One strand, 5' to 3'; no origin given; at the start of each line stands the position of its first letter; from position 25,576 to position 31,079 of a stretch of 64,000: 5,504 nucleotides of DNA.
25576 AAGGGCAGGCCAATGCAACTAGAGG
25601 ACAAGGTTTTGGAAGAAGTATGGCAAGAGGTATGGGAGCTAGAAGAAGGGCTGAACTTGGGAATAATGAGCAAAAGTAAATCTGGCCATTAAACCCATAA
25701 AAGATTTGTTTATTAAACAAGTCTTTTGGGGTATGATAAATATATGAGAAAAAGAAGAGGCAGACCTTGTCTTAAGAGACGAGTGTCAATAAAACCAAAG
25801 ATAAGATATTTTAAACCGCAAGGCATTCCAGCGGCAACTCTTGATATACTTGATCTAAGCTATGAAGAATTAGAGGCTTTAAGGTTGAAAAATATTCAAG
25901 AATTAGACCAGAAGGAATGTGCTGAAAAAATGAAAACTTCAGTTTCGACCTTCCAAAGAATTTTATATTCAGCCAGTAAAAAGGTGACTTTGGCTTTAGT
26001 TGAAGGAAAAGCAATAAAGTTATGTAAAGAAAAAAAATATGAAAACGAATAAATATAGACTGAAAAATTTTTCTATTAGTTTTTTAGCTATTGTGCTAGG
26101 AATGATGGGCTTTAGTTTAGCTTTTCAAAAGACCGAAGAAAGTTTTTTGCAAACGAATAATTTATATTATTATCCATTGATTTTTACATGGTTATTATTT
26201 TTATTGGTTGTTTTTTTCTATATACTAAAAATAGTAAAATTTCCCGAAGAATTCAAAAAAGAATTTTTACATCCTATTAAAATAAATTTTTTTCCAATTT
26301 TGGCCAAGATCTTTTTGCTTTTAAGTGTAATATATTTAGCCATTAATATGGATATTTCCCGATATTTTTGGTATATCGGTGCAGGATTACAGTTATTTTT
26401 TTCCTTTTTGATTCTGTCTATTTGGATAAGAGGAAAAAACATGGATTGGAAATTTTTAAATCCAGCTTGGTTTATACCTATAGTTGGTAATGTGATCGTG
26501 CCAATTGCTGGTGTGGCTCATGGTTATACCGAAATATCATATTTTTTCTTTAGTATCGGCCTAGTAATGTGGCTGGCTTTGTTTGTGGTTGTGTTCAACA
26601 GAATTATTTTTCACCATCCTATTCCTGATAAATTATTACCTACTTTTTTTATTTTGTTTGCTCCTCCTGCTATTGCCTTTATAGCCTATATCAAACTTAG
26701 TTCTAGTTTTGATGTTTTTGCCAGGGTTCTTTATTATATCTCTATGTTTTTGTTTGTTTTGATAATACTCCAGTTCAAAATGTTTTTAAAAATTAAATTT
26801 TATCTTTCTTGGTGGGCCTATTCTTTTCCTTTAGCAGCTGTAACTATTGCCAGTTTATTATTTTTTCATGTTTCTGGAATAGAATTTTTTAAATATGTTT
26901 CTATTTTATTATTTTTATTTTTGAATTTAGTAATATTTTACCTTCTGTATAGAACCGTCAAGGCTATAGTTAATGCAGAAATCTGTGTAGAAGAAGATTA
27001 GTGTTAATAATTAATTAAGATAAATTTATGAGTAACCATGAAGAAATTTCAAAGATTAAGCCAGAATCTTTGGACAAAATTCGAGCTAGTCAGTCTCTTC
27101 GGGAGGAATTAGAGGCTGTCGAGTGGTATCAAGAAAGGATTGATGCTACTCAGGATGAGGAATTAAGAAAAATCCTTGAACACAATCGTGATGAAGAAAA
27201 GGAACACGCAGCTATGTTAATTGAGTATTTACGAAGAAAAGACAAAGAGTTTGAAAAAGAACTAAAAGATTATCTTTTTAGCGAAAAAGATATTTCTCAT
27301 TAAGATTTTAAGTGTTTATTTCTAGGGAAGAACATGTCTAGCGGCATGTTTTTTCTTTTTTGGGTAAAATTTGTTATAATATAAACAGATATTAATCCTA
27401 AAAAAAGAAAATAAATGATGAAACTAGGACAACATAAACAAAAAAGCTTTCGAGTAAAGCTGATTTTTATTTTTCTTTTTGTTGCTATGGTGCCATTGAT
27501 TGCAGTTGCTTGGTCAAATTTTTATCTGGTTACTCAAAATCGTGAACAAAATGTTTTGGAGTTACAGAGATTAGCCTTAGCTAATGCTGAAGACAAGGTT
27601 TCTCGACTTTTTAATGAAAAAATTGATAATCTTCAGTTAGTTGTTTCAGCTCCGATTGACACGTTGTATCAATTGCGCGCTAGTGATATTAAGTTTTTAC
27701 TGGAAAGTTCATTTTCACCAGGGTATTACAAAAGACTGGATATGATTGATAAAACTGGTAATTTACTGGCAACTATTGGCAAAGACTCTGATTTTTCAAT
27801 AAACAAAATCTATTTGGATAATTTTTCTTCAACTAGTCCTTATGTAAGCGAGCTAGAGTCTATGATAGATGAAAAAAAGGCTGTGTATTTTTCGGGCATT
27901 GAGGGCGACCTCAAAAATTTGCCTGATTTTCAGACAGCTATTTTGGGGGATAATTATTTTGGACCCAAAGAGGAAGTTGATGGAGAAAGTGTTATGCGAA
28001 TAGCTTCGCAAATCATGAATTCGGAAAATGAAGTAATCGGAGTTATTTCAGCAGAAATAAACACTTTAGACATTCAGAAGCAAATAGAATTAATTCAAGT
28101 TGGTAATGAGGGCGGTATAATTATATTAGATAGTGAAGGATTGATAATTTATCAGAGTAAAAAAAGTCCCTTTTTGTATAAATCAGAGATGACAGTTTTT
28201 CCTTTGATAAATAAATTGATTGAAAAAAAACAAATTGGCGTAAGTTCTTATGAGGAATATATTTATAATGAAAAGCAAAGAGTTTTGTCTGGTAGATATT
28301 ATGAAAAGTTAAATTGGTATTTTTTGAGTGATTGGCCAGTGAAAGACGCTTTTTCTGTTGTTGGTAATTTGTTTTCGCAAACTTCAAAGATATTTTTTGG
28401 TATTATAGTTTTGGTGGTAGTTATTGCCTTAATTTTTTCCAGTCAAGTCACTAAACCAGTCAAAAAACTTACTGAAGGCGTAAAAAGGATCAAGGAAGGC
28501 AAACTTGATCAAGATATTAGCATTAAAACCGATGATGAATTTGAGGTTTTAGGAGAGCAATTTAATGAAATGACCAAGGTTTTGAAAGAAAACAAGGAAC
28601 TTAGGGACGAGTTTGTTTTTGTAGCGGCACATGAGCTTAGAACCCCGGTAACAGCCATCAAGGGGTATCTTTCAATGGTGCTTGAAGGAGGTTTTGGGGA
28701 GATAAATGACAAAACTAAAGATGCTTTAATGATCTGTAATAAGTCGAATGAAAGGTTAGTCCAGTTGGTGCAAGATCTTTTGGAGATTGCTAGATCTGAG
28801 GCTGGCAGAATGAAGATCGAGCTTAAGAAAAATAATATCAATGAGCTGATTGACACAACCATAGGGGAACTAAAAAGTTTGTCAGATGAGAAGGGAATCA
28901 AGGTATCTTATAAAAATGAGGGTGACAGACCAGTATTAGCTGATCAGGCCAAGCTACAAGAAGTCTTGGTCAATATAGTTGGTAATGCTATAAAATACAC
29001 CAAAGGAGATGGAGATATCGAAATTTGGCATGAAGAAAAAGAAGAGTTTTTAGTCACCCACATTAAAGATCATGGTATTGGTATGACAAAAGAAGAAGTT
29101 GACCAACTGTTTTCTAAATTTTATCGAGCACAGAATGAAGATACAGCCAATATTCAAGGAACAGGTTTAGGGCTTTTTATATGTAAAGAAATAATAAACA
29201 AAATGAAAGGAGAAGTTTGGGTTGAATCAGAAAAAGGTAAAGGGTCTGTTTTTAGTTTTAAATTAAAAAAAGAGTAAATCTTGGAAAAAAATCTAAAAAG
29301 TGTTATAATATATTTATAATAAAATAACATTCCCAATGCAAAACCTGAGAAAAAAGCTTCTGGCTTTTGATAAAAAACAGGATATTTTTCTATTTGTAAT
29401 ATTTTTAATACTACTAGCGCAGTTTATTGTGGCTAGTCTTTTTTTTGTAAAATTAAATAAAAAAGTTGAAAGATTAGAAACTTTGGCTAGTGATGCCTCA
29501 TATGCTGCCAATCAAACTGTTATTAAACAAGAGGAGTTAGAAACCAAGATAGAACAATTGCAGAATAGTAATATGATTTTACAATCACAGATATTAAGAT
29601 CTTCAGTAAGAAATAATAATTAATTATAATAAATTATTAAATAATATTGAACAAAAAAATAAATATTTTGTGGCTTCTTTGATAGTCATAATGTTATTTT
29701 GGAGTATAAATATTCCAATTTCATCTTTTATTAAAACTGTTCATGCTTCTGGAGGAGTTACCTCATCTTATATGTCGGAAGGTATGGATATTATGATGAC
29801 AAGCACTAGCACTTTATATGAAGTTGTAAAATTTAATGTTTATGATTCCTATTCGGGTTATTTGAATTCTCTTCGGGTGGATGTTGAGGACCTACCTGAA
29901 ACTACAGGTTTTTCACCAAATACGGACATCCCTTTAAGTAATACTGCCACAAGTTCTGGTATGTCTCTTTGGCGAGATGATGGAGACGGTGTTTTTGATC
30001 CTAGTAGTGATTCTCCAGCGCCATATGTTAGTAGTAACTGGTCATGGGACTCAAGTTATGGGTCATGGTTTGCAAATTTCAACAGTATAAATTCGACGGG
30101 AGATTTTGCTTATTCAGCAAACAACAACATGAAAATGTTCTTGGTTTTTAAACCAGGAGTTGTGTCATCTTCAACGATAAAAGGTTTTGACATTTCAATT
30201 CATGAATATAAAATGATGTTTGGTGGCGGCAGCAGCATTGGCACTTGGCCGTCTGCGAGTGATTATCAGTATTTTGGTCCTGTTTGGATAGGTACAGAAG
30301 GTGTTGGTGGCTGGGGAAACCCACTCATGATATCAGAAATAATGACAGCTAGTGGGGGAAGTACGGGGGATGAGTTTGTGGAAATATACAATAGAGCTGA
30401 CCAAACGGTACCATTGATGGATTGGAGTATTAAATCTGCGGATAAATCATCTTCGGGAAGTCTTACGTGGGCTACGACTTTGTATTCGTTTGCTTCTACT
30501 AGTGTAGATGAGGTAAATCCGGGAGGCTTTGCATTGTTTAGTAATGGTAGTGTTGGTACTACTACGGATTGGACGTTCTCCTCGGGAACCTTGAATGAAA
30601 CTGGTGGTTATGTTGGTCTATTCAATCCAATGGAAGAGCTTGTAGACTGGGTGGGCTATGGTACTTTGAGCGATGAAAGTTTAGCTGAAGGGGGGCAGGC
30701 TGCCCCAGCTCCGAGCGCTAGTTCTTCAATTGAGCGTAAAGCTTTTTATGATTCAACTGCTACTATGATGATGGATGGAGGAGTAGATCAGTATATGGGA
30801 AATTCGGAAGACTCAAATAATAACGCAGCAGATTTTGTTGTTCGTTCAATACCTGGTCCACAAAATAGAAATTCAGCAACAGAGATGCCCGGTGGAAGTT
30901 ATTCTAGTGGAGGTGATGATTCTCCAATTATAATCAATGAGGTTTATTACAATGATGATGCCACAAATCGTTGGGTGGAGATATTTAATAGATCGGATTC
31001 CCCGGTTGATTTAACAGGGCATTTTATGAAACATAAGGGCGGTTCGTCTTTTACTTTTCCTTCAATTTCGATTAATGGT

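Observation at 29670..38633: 2,987-aa modular surface protein (twin lamin-tail domains, Ig-like and CarboxypepD_reg-like arrays, TSP1-like Cys motif, TSP3-like Ca tail)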

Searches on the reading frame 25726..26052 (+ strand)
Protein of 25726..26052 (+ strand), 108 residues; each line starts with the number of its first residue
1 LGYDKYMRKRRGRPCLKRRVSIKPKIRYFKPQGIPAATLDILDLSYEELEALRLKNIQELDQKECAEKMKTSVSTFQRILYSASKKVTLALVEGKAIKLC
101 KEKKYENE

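Call 105: search_protein_families(library=pfam, proteins=[window:25726-26052:+], max_evalue=0.001)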
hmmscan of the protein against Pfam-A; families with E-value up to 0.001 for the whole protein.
window:25726-26052:+ (108 aa): 2 families
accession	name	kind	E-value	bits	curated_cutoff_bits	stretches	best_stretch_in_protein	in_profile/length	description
PF02001.22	DUF134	-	2.4e-19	70.1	27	1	9-98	2-89/98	Protein of unknown function DUF134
PF08281.18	Sigma70_r4_2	-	0.00018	21.5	25.7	1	44-86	11-53/54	Sigma-70, region 4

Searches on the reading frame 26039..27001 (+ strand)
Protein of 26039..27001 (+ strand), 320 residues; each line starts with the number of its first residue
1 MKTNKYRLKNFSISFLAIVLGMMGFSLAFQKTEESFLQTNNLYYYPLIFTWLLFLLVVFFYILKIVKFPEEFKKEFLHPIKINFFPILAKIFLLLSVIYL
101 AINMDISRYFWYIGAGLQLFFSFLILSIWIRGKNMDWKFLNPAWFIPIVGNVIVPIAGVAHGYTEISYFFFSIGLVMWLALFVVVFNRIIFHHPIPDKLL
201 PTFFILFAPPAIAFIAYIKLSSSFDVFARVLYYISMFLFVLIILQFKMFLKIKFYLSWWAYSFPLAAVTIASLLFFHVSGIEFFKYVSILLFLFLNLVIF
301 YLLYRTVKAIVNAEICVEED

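Call 6: search_protein_families(library=pfam, proteins=[window:26039-27001:+], max_evalue=0.001)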
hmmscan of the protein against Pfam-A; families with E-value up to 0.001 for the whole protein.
window:26039-27001:+ (320 aa): 1 family
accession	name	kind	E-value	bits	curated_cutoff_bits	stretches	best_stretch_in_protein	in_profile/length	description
PF03595.22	SLAC1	-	3.8e-52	177.9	27.9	1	10-307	1-331/331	Voltage-dependent anion channel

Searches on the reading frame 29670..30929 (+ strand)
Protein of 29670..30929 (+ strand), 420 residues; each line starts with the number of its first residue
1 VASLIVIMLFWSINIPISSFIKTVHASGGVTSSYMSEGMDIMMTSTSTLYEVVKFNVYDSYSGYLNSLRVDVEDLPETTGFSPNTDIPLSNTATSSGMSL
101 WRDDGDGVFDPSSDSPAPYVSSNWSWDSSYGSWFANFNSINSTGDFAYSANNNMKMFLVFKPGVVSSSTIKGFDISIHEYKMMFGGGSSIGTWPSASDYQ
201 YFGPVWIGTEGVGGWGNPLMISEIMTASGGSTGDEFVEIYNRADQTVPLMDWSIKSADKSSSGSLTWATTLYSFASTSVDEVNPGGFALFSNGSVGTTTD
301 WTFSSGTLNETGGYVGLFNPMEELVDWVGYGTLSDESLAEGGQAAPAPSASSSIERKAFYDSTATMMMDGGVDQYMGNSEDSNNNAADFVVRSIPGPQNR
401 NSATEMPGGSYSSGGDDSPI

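Call 7: search_protein_families(library=pfam, proteins=[window:29670-30929:+], max_evalue=0.1)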
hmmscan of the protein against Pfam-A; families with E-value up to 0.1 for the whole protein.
window:29670-30929:+ (420 aa): 1 family
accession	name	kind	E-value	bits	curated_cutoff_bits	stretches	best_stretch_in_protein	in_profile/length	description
PF00932.25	LTD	-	6.4e-14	52.7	34.3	1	218-331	7-108/109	Lamin Tail Domain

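Call 10: search_protein_families(library=ncbifam, proteins=[window:29670-30929:+], max_evalue=0.1)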
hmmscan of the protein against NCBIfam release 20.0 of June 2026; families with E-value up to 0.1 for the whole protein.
window:29670-30929:+ (420 aa): 0 families

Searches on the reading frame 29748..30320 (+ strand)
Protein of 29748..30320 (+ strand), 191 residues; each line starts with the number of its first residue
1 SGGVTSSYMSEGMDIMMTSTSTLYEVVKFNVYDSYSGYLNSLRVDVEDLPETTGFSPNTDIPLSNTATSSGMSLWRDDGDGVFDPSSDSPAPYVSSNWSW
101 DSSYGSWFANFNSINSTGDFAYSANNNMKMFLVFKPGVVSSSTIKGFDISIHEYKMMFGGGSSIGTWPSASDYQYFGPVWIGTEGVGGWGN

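Call 73: search_solved_structures(query=A5, max_evalue=10, show_alignments=1)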
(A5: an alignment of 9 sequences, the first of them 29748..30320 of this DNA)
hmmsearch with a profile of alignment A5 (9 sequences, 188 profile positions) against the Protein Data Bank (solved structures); distinct sequences matched with E-value up to 10: 0.

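Call 74: find_homologous_proteins(query=A5, max_evalue=0.001)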
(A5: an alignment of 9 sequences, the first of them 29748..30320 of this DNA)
Query A5 (9 sequences) (191 aa, profile of the alignment): 2 proteins with E <= 0.001 among 4739 candidates.
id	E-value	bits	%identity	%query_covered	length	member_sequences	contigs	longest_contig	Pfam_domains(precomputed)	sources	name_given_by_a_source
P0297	1.5e-77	278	49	95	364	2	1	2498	PF00932.26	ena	-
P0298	2.4e-73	264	48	95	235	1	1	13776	-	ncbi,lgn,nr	ncbi:MAG: hypothetical protein U9M94_02440 [Patescibacteria group bacterium]|nr:hypothetical protein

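Call 99: search_protein_families(library=phrogs, proteins=[window:29748-30320:+], max_evalue=0.01)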
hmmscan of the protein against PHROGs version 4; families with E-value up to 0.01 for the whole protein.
window:29748-30320:+ (191 aa): 0 families
